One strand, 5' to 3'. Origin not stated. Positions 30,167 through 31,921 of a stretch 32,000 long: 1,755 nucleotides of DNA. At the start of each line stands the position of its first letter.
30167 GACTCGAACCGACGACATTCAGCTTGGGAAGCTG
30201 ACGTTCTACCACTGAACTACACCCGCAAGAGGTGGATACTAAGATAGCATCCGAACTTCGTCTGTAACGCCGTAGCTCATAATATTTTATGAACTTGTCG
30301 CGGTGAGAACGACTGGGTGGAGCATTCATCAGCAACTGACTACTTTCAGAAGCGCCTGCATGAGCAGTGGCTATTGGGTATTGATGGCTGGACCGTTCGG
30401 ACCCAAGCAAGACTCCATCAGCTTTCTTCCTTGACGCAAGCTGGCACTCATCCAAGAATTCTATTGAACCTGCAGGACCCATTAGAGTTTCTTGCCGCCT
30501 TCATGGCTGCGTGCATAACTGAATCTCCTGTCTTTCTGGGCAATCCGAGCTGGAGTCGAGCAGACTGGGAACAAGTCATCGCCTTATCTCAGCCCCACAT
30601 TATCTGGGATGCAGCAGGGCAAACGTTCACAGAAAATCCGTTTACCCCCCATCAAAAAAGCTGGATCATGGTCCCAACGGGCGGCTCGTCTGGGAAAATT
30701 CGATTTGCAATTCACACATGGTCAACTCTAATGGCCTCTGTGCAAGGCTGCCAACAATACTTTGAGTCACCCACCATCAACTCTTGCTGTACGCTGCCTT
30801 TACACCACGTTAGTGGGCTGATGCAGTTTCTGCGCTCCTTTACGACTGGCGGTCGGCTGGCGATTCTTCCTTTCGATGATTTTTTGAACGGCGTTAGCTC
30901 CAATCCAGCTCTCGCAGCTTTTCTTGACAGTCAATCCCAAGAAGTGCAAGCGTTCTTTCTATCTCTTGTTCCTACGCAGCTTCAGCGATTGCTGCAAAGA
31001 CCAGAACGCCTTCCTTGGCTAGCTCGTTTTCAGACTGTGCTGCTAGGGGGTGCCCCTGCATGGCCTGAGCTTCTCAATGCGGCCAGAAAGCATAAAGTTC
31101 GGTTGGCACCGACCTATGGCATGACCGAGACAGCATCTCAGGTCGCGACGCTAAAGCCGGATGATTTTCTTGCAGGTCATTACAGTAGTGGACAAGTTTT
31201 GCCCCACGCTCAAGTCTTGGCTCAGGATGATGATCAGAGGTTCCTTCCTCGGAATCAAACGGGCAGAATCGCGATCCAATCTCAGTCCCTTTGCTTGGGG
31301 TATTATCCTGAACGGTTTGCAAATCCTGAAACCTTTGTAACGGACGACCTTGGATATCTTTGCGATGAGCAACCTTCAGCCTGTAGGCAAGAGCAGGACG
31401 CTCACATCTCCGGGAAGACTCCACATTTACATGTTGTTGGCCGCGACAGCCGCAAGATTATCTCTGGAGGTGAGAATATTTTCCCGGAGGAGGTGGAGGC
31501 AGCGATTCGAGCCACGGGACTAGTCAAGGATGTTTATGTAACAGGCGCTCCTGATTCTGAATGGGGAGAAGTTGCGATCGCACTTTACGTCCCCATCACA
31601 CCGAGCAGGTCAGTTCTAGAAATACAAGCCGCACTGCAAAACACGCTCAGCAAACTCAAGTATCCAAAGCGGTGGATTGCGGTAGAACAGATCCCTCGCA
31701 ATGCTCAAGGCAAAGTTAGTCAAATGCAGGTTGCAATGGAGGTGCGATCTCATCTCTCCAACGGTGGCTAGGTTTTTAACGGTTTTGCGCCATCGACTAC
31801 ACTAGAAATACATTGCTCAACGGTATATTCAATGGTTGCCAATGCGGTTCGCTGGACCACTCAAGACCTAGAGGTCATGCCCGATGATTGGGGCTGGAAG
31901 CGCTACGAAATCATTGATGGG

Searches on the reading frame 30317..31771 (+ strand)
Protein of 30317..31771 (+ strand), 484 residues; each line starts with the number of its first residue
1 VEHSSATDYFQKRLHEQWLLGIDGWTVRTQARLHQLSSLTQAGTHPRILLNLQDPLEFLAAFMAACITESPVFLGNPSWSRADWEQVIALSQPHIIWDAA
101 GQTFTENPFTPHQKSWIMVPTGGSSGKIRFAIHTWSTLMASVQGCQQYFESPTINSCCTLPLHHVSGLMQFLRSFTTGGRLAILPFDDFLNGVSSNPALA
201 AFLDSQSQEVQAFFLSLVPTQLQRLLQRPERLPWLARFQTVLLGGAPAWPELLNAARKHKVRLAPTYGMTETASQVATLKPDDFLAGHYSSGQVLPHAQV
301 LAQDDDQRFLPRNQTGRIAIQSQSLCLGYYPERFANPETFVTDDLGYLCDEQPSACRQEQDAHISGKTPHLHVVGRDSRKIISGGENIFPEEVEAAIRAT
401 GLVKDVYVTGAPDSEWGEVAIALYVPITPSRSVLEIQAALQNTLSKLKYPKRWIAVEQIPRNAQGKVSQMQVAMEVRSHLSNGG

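Call 44: search_protein_families(library=pfam, proteins=[window:30317-31771:+], max_evalue=0.00001)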
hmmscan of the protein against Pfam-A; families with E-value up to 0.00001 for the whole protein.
window:30317-31771:+ (484 aa): 2 families
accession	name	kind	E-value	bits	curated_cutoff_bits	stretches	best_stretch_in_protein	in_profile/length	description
PF00501.34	AMP-binding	-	1.8e-25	90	29.9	1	117-330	166-384/384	AMP-binding enzyme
PF13193.12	AMP-binding_C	-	4e-10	40.9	24.5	1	392-466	1-76/76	AMP-binding enzyme C-terminal domain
